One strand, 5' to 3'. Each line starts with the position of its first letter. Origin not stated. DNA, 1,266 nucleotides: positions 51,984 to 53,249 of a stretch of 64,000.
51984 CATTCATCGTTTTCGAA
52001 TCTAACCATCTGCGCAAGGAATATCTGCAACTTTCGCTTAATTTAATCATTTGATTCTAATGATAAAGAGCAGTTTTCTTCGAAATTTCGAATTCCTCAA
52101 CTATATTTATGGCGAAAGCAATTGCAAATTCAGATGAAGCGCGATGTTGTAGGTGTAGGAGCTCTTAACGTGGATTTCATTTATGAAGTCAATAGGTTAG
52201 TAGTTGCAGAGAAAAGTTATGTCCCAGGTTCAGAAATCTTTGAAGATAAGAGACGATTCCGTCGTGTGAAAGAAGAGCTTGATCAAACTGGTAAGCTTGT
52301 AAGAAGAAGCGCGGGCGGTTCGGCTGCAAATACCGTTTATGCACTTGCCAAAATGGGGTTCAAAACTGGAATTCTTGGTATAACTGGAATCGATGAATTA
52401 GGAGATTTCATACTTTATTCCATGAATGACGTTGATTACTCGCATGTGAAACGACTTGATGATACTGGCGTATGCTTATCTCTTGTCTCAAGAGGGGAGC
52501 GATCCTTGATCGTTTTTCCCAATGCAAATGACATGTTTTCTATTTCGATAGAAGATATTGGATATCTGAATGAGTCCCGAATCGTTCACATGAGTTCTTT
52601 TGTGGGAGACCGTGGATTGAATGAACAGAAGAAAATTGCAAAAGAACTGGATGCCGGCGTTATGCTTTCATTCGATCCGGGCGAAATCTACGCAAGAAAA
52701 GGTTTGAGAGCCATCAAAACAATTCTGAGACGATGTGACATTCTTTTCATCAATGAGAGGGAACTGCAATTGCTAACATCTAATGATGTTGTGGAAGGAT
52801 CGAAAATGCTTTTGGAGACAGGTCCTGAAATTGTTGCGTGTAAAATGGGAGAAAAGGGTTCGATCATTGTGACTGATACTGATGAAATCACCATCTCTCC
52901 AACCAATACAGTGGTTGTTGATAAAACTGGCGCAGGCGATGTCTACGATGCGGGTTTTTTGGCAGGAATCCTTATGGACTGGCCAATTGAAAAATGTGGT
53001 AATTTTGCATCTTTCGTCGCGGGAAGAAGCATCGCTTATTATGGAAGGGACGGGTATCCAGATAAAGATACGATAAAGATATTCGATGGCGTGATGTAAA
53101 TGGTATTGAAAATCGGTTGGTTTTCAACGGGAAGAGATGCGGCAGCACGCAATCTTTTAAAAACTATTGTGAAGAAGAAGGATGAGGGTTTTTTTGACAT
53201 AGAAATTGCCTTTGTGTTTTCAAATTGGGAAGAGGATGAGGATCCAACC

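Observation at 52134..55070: Tightly coupled PfkB kinase / PurN-like formyltransferase-fold protein / EhaR-like HAD protein trio of unknown pathway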

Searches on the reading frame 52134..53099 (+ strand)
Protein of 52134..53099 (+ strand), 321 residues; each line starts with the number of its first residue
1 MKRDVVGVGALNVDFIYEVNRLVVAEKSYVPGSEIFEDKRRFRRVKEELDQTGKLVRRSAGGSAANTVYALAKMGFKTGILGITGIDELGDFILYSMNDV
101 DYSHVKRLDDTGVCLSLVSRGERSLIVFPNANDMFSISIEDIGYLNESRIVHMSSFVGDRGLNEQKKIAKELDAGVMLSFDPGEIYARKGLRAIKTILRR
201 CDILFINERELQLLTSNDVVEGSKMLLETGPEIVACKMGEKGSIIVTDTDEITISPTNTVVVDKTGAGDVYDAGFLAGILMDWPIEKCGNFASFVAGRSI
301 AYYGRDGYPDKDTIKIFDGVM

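Call 4: search_protein_families(library=pfam, proteins=[window:52134-53099:+], max_evalue=0.01)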
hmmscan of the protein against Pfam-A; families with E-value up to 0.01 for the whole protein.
window:52134-53099:+ (321 aa): 1 family
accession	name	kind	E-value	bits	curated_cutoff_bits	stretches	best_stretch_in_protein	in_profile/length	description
PF00294.29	PfkB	-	3.8e-41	141.8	25.8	1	46-304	22-294/302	pfkB family carbohydrate kinase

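Call 5: search_protein_families(library=ncbifam, proteins=[window:52134-53099:+], max_evalue=0.01)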
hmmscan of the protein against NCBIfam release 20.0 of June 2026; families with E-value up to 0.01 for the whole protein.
window:52134-53099:+ (321 aa): 19 families
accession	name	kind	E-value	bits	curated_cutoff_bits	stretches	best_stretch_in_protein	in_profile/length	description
TIGR04382.1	myo_inos_iolC_N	equivalog_domain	2.7e-28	99.1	300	2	192-296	180-286/309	5-dehydro-2-deoxygluconokinase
NF041134.1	R1P_kin_Thcocales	equivalog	3.5e-28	98.9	500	1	56-296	32-259/291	ADP-dependent ribose-1-phosphate kinase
NF053626.1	RibKinHalex1628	equivalog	2.1e-26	93.1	330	1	57-282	34-253/293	ATP-dependent ribose-1-phosphate kinase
TIGR02152.1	D_ribokin_bact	equivalog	1.7e-24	86.7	299.65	1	53-312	27-294/298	ribokinase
NF006957.1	PRK09434.1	equivalog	8e-19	68.3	450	1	57-280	23-261/302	fructokinase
NF007321.0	PRK09813.1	equivalog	8.3e-18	64.8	247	1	54-304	17-259/261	fructoselysine 6-kinase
NF040938.1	KDG_KDGal_kin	equivalog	9.5e-15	54.5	400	1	59-300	28-284/305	bifunctional 2-dehydro-3-deoxygluconokinase/2-dehydro-3-deoxygalactonokinase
NF008353.0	PRK11142.1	equivalog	1.6e-14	54.2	341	1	57-304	35-288/307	ribokinase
NF041164.1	NucKinThplmales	equivalog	8.4e-14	51.4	450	1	54-300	31-272/295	nucleoside kinase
TIGR03828.1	pfkB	equivalog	3.6e-12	45.9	292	1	212-299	194-281/305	1-phosphofructokinase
TIGR03168.1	1-PFK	subfamily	5.9e-12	45.1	216.4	1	212-297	194-279/305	hexose kinase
NF049991.1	TagKinase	equivalog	3.7e-10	39.1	420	1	54-304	34-300/321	tagatose kinase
NF007068.0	PRK09513.1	equivalog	1.8e-09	37.3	432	1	212-297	198-283/312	1-phosphofructokinase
NF052444.1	DhDoxglucKinKdgK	equivalog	6.9e-09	35.5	400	1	193-304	181-294/303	2-dehydro-3-deoxygluconokinase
NF047869.1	myo_kin_aldol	exception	9.4e-09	34.1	600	2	192-294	197-306/586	bifunctional 5-dehydro-2-deoxygluconokinase/5-dehydro-2-deoxyphosphogluconate aldolase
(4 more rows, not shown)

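Call 21: search_solved_structures(query=window:52134-53099:+, max_evalue=0.000001)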
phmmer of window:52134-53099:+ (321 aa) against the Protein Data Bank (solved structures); distinct sequences matched with E-value up to 0.000001: 35.
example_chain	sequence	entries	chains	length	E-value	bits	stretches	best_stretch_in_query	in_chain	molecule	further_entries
11bl_A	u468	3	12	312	9.7e-17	64.4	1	60-300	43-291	Ribokinase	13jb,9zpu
1v19_A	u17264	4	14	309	2.8e-16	62.9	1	55-315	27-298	2-KETO-3-DEOXYGLUCONATE KINASE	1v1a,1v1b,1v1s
2c49_A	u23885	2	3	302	1.7e-15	60.2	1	56-296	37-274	SUGAR KINASE MJ0406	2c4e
3ubo_A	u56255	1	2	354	2.6e-15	59.7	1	2-304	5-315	adenosine kinase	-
5ey7_A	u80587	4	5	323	4.7e-15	58.8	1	58-283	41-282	Fructokinase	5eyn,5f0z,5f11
3h49_A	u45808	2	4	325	7.9e-15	58.1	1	57-304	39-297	Ribokinase | Uncharacterized sugar kinase ydjH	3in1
3ewm_A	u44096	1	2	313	1e-14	57.7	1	54-314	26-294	Uncharacterized sugar kinase PH1459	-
3gbu_A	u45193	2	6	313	1.5e-14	57.2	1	54-314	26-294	Uncharacterized sugar kinase PH1459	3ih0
5ygg_A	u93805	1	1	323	2.3e-14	56.6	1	58-283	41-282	Fructokinase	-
3hj6_A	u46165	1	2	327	1.1e-13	54.3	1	33-304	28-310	Fructokinase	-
4e3a_A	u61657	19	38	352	1.8e-13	53.7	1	4-303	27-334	sugar kinase protein | Probable sugar kinase protein | sugar kinase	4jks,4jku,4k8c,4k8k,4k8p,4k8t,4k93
3pl2_A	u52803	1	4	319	7.3e-13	51.6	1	199-298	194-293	Sugar kinase, ribokinase family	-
1vm7_A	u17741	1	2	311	1.3e-11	47.5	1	60-314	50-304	ribokinase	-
6ilr_A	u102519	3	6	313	4.7e-11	45.7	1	50-312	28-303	Ribokinase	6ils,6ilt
3kd6_A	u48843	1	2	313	6.8e-11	45.2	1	164-316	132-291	Carbohydrate kinase, PfkB family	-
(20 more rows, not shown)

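Call 77: search_solved_structures(query=window:52134-53099:+, max_evalue=1e-14, show_alignments=3)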
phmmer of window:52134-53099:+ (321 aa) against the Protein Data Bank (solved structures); distinct sequences matched with E-value up to 1e-14: 6.
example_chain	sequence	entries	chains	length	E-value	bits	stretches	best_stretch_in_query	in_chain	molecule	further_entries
11bl_A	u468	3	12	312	9.7e-17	64.4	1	60-300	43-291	Ribokinase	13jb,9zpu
1v19_A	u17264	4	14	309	2.8e-16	62.9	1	55-315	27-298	2-KETO-3-DEOXYGLUCONATE KINASE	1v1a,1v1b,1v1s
2c49_A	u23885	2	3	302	1.7e-15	60.2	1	56-296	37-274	SUGAR KINASE MJ0406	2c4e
3ubo_A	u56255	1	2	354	2.6e-15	59.7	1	2-304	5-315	adenosine kinase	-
5ey7_A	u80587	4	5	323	4.7e-15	58.8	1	58-283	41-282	Fructokinase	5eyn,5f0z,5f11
3h49_A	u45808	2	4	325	7.9e-15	58.1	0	57-304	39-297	Ribokinase | Uncharacterized sugar kinase ydjH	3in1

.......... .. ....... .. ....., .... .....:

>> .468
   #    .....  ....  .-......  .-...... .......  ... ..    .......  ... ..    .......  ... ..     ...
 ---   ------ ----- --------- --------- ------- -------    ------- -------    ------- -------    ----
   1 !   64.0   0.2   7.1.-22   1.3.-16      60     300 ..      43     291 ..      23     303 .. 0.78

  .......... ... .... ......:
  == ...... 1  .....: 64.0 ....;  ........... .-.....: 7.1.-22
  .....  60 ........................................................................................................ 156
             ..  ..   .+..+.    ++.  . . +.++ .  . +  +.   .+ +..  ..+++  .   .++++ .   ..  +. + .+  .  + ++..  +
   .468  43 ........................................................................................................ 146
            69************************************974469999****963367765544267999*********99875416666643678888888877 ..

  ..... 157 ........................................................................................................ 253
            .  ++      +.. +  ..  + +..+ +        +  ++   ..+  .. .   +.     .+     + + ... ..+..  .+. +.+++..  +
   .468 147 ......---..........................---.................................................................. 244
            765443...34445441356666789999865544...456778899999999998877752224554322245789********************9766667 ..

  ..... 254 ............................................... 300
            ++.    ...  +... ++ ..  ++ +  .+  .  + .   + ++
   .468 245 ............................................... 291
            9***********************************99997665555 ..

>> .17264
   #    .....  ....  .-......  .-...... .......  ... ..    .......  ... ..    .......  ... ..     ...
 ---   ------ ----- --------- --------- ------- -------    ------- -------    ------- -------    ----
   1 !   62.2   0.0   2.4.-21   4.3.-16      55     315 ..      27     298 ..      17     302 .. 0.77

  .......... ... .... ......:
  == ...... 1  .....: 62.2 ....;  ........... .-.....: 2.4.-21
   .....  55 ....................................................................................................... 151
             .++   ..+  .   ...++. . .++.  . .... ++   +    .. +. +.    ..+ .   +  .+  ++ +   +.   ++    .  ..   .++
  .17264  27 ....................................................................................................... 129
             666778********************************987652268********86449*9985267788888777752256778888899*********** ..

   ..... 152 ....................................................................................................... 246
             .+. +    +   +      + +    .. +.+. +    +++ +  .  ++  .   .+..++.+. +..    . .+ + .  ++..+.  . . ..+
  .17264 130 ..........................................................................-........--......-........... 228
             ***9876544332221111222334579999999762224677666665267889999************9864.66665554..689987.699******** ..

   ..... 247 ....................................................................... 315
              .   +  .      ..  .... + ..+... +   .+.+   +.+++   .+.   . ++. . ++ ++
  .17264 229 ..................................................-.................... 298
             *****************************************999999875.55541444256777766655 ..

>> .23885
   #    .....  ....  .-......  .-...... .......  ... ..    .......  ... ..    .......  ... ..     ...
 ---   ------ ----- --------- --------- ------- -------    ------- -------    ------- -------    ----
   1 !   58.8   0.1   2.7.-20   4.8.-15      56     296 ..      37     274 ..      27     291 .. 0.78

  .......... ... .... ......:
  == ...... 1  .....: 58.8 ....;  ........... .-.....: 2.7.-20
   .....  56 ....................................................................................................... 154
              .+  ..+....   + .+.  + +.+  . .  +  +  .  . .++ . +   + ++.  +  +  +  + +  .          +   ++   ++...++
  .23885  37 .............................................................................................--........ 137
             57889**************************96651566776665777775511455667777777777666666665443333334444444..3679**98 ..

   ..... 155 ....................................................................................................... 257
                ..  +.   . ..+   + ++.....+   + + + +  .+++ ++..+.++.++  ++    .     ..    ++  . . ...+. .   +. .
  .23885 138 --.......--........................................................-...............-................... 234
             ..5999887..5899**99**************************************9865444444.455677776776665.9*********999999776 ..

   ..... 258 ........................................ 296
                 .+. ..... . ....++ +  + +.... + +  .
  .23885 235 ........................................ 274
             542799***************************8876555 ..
